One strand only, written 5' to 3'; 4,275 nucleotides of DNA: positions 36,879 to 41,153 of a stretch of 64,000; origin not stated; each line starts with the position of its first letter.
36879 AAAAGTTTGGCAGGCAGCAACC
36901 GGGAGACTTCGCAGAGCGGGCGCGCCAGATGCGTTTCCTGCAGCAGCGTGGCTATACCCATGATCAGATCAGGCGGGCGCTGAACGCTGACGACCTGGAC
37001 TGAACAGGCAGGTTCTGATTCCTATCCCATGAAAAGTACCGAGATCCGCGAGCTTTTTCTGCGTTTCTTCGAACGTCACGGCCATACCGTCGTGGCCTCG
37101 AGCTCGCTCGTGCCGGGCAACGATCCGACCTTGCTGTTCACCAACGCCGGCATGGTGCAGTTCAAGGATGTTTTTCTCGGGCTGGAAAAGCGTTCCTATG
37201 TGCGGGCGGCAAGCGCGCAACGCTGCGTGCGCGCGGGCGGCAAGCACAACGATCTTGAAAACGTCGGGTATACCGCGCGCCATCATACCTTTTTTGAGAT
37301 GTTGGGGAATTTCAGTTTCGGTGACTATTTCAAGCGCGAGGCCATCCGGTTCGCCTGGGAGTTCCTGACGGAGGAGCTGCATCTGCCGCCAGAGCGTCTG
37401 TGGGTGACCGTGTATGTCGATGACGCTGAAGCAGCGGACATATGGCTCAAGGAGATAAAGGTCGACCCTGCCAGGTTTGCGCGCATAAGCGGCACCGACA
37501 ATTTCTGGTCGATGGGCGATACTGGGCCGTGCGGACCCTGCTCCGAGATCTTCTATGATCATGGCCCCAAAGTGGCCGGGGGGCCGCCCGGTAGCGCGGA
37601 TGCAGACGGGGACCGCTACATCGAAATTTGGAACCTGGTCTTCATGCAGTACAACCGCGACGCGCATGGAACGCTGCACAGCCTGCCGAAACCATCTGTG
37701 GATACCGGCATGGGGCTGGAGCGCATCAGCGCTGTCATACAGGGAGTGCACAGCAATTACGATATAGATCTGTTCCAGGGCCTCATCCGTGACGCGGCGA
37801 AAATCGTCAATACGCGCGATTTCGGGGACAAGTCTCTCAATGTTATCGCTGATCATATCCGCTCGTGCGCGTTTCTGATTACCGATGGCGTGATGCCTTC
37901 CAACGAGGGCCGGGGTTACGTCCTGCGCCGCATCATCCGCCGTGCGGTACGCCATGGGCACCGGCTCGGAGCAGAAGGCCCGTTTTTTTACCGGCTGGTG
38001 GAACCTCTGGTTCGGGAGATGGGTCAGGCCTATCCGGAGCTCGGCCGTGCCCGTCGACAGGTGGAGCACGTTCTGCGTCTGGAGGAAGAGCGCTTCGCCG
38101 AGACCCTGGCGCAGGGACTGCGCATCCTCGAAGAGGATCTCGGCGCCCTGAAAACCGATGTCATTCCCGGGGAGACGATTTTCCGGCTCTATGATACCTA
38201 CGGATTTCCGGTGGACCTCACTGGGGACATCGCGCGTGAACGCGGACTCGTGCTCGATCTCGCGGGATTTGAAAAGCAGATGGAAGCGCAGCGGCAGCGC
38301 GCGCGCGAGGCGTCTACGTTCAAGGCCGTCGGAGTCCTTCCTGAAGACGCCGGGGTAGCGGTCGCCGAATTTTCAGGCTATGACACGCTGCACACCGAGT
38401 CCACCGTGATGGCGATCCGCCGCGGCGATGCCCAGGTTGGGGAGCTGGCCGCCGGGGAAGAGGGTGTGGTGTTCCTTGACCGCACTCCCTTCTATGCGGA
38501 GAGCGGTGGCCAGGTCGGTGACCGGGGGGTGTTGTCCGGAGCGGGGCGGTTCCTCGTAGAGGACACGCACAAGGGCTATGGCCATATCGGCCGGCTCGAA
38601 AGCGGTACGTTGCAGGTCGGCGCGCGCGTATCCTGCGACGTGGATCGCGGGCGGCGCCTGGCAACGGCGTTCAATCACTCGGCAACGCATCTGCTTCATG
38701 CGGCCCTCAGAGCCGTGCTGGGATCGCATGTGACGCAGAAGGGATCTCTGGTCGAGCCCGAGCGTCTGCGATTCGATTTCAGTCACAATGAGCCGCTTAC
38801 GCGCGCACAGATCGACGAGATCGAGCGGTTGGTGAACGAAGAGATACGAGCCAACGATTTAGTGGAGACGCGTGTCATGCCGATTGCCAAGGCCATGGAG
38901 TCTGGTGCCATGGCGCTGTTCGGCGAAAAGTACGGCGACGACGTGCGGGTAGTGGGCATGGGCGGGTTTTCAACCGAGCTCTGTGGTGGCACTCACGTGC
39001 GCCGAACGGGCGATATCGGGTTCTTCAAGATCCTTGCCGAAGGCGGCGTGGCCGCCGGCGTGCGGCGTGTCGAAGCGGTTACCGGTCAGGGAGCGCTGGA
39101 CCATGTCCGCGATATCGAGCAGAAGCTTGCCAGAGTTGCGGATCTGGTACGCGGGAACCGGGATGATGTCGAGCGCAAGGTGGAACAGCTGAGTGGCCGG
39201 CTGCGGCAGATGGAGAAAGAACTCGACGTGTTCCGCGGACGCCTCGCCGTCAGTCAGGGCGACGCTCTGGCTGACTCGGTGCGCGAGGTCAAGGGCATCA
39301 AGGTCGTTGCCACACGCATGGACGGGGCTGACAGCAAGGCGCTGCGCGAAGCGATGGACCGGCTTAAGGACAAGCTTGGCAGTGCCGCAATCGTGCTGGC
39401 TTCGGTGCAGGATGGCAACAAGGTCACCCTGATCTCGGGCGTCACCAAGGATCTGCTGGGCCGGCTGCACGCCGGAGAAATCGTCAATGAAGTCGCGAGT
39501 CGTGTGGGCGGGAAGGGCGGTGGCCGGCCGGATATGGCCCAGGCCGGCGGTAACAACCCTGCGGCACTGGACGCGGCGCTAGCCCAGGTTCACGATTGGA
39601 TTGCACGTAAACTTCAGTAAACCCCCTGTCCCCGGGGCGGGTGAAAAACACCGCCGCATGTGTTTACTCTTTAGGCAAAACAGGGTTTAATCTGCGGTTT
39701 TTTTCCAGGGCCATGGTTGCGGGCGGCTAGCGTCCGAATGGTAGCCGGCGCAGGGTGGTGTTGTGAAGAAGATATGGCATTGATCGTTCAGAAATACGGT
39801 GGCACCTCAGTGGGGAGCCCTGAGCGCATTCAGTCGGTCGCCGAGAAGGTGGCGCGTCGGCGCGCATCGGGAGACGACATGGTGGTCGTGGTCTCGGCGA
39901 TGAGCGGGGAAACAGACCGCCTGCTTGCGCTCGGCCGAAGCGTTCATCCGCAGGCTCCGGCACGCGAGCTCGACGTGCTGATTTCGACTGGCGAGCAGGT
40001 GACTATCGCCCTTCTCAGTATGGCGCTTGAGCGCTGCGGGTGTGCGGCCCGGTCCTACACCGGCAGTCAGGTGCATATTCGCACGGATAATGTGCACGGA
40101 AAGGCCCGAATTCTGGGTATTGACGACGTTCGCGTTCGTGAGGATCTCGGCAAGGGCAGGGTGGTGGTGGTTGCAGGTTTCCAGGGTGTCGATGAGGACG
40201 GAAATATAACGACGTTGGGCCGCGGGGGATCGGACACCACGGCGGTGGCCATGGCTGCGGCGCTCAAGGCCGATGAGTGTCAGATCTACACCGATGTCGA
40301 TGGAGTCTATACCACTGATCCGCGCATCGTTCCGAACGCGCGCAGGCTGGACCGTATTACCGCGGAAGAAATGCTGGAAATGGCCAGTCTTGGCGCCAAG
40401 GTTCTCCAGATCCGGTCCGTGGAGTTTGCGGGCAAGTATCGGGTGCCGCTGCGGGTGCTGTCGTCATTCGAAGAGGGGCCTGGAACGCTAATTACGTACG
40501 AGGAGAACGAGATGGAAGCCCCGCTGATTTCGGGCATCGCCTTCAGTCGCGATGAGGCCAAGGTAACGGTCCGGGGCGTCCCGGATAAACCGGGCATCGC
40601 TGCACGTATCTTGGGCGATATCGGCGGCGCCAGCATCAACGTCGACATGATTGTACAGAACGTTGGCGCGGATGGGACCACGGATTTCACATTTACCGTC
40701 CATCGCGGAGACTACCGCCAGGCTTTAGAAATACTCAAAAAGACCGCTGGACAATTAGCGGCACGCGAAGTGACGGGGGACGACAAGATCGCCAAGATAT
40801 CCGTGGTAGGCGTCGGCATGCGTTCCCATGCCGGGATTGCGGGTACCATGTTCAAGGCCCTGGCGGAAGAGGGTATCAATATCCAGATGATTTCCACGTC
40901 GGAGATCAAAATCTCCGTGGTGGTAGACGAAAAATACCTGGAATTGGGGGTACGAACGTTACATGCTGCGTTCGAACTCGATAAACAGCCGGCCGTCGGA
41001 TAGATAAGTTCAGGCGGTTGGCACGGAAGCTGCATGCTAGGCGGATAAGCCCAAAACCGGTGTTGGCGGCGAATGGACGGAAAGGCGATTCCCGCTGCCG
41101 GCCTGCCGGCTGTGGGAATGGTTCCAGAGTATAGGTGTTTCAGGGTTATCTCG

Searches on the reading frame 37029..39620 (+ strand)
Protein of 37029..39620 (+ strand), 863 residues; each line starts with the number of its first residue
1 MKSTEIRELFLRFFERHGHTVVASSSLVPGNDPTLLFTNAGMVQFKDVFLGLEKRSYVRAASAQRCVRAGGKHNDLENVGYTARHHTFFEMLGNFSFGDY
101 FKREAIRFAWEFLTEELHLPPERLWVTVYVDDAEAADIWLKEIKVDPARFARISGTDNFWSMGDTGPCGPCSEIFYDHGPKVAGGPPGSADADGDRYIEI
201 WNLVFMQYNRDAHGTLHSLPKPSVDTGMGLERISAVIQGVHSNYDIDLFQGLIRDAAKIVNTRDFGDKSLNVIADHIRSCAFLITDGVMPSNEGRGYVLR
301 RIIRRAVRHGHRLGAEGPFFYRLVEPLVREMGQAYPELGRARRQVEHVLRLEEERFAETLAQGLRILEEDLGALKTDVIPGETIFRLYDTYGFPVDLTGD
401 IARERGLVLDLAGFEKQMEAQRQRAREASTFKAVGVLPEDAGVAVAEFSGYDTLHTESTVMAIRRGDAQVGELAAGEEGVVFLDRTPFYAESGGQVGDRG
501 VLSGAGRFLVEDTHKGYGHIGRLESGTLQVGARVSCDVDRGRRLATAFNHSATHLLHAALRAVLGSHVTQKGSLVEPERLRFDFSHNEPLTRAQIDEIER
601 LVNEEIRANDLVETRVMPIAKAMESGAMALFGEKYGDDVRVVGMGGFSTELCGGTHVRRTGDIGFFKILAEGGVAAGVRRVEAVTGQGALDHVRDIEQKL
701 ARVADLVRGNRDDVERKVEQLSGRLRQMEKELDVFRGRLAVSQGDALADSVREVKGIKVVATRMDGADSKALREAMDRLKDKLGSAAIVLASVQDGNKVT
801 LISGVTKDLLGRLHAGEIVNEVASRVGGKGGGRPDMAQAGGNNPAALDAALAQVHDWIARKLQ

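Call 49: search_protein_families(library=pfam, proteins=[window:37029-39620:+], max_evalue=0.00001)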
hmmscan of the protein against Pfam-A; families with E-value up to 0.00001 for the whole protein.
window:37029-39620:+ (863 aa): 3 families
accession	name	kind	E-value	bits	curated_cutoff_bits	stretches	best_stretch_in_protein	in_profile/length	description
PF01411.24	tRNA-synt_2c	-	7.3e-215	715.1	30.3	1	5-540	1-550/552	tRNA synthetases class II (A)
PF02272.25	DHHA1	-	6.6e-22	78.3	25.9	1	757-859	2-101/102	DHHA1 domain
PF07973.19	tRNA_SAD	-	3e-17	62.8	24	1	639-682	1-44/44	Threonyl and Alanyl tRNA synthetase second additional domain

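Call 52: find_homologous_proteins(query=window:37029-39617:+, max_evalue=1e-100)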
Query window:37029-39617:+ (863 aa): 8000 proteins with E <= 1e-100 among 8000 candidates; the best 120 are listed.
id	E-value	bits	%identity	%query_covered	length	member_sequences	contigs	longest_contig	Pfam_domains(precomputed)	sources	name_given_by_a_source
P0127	0.0e+0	1942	100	100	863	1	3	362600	PF01411.25,PF07973.20,PF02272.25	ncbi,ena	-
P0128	0.0e+0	1721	88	100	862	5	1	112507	PF01411.25,PF07973.20,PF02272.25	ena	-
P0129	0.0e+0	1705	87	100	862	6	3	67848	PF01411.25,PF07973.20,PF02272.25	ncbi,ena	-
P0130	0.0e+0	1700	87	100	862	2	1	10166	PF01411.25,PF07973.20,PF02272.25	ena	-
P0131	0.0e+0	1696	87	100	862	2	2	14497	PF01411.25,PF07973.20,PF02272.25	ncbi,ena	-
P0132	0.0e+0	1683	86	100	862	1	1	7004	PF01411.25,PF07973.20,PF02272.25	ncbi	ncbi:MAG: alanine--tRNA ligase [Acidiferrobacterales bacterium]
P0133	0.0e+0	1681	86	100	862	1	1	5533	PF01411.25,PF07973.20,PF02272.25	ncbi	-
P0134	0.0e+0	1676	86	100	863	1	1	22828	PF01411.25,PF07973.20,PF02272.25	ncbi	-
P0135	0.0e+0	1675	86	100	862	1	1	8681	PF01411.25,PF07973.20,PF02272.25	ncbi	ncbi:MAG: alanine--tRNA ligase [Acidiferrobacterales bacterium]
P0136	0.0e+0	1674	86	100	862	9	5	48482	PF01411.25,PF07973.20,PF02272.25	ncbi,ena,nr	ncbi:MAG: alanine--tRNA ligase [Pseudomonadota bacterium]|nr:alanine--tRNA ligase [Pseudomonadota ba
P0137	0.0e+0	1673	86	100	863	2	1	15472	PF01411.25,PF07973.20,PF02272.25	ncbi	-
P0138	0.0e+0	1648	84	100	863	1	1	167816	PF01411.25,PF07973.20,PF02272.25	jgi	-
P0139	0.0e+0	1644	84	100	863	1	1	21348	PF01411.25,PF07973.20,PF02272.25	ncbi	-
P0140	0.0e+0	1621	83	100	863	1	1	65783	PF01411.25,PF07973.20,PF02272.25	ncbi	ncbi:MAG: alanine--tRNA ligase [Acidiferrobacterales bacterium]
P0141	0.0e+0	1596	82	100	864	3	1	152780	PF01411.25,PF07973.20,PF02272.25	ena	-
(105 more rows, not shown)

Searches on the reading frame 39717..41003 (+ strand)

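Call 49: search_protein_families(library=pfam, proteins=[window:39717-41003:+], max_evalue=0.00001)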
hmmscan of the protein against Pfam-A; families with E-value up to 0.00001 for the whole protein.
window:39717-41003:+ (428 aa): 4 families
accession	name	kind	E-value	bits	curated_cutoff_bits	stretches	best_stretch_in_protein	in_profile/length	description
PF00696.33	AA_kinase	-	9.5e-51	173.2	24.9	1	22-248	2-233/234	Amino acid kinase family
PF22468.2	ACT_9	-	7.7e-35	118.9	27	2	361-419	1-61/61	ACT domain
PF01842.31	ACT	-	1.8e-18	66.4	27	2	285-343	3-64/66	ACT domain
PF13840.12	ACT_7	-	3.4e-18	65.7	27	1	355-416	3-64/65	ACT domain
